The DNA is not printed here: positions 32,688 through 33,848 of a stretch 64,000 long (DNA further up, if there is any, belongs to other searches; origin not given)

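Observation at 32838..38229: Compact gene cluster for a putative prenylated phenolic lipid: UbiA prenyltransferase, type III PKS, O-methyltransferase, GGR-family flavoprotein and an outer-membrane protein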

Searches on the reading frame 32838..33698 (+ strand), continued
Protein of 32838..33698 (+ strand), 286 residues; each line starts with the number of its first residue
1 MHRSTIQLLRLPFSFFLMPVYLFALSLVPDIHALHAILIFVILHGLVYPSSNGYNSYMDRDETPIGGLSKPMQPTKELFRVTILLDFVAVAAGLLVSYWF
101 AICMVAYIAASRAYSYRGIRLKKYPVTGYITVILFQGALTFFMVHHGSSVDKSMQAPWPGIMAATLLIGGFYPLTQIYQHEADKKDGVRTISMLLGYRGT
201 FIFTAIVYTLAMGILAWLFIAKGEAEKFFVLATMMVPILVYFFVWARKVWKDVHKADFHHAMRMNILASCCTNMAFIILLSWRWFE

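Call 82: find_encoding_contigs(protein=P0167, flank=7000, max_places=1)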
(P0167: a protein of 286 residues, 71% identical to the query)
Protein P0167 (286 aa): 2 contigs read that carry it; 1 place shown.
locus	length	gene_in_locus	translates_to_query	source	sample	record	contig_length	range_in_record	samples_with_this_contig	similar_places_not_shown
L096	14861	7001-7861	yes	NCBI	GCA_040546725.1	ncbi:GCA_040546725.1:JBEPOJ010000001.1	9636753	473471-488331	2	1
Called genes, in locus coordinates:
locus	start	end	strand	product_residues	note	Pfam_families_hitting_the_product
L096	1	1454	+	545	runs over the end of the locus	PF00364:Biotin_lipoyl, PF01597:GCV_H (faint), PF07831:PYNP_C (faint), PF09891:DUF2118 (faint), PF25973:BSH_CzcB (faint), PF00364:Biotin_lipoyl, PF02817:E3_binding, PF00198:2-oxoacid_dh, +3 more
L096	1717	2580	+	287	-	-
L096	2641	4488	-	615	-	PF00149:Metallophos, PF12850:Metallophos_2 (faint), PF13570:Beta-prop_ACSF4, PF01011:PQQ (faint), PF13360:PQQ_2, PF23381:Beta-prop_IFT122_1st (faint), PF13360:PQQ_2, PF13570:Beta-prop_ACSF4, +3 more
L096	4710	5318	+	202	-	-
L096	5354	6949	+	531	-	PF01145:Band_7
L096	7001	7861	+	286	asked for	PF01040:UbiA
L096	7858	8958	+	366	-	PF00195:Chal_sti_synt_N, PF08392:FAE1_CUT1_RppA (weak), PF08545:ACP_syn_III, PF02797:Chal_sti_synt_C, PF08541:ACP_syn_III_C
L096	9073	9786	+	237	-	PF13489:Methyltransf_23 (weak), PF08241:Methyltransf_11 (weak), PF08242:Methyltransf_12 (weak), PF13649:Methyltransf_25, PF13847:Methyltransf_31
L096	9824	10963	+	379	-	PF00890:FAD_binding_2 (faint), PF01266:DAO (faint), PF01494:FAD_binding_3, PF07992:Pyr_redox_2 (faint), PF12831:FAD_oxidored (faint)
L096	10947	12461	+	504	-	-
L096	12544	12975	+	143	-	PF03544:TonB_C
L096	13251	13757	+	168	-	PF12802:MarR_2, PF01047:MarR (faint)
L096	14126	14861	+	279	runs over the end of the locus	PF04134:DCC1-like (weak)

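Call 83: find_encoding_contigs(protein=P0219, flank=7000, max_places=1)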
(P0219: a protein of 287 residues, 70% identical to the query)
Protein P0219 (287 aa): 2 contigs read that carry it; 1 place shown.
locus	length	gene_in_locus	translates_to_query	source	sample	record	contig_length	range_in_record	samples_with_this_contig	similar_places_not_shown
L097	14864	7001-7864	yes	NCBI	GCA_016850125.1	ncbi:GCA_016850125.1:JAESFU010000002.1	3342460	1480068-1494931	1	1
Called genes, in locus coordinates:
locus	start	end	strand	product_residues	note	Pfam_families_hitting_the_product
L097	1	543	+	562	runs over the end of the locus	-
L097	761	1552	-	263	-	PF00072:Response_reg, PF04397:LytTR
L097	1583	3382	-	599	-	PF13424:TPR_12 (faint), PF13181:TPR_8 (faint), PF00515:TPR_1 (faint), PF07536:HWE_HK (weak), PF07568:HisKA_2, PF13581:HATPase_c_2 (weak), PF02518:HATPase_c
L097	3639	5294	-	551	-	PF00034:Cytochrom_C, PF13442:Cytochrome_CBB3 (faint)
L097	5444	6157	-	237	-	PF13568:OMP_b-brl_2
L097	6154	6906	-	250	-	PF01209:Ubie_methyltran, PF13489:Methyltransf_23, PF13847:Methyltransf_31, PF08241:Methyltransf_11, PF08242:Methyltransf_12, PF13649:Methyltransf_25, PF20922:Anamorsin_N (faint)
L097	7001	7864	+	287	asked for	PF01040:UbiA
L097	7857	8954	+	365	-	PF00195:Chal_sti_synt_N, PF08392:FAE1_CUT1_RppA, PF08545:ACP_syn_III, PF02797:Chal_sti_synt_C, PF08541:ACP_syn_III_C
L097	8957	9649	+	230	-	PF13489:Methyltransf_23 (weak), PF13847:Methyltransf_31 (weak), PF08241:Methyltransf_11 (weak), PF13649:Methyltransf_25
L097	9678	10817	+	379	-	PF00070:Pyr_redox (faint), PF00890:FAD_binding_2 (faint), PF01266:DAO (faint), PF01494:FAD_binding_3 (faint), PF05834:Lycopene_cycl (faint), PF07992:Pyr_redox_2 (faint)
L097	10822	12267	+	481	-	-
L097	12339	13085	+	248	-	PF03544:TonB_C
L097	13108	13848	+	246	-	PF03544:TonB_C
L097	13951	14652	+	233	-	PF03544:TonB_C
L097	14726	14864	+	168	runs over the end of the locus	PF12802:MarR_2, PF01047:MarR (weak)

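Call 85: search_solved_structures(query=A4, max_evalue=1, show_alignments=0)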
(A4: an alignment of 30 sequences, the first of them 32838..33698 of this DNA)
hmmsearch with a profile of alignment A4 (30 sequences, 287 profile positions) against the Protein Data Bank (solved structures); distinct sequences matched with E-value up to 1: 2.
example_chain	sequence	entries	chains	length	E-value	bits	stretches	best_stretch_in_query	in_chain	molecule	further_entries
4od4_A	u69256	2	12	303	0.00098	21.6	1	126-252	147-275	4-hydroxybenzoate octaprenyltransferase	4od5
4tq3_A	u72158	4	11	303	0.03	16.8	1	9-246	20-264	Prenyltransferase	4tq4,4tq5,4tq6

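Call 89: predict_structure(alignment_id=A4)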
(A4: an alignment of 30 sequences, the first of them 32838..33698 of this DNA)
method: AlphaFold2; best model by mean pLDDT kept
length: 286 residues; sequences in the alignment: 30
mean_pLDDT: 90.4   pTM: 0.89
mean pLDDT of the five models: 90.4, 87.9, 87.6, 85.8, 85.1
residues with pLDDT >= 90: 201; 70-90: 68; 50-70: 14; < 50: 3
segments of 3 or more residues with pLDDT < 50: 117-119
pLDDT, mean of each block of 10 residues (from residue 1): 88 88 95 97 95 84 70 90 97 97 95 63 78 93 97 94 95 87 76 91 96 96 95 95 97 93 92 95 86
secondary structure, 60 per line:
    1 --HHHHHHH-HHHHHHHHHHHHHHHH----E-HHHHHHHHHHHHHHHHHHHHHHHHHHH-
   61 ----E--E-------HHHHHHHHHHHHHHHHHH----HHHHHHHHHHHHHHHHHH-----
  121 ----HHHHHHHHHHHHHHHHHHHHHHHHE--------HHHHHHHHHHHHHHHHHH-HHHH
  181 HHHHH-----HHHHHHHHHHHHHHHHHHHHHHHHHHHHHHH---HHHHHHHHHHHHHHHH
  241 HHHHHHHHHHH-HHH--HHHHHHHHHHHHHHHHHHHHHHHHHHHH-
elements in order: H3-9 H11-26 H33-59 H76-93 H98-115 H125-148 H158-175 H177-185 H191-221 H225-251 H258-285
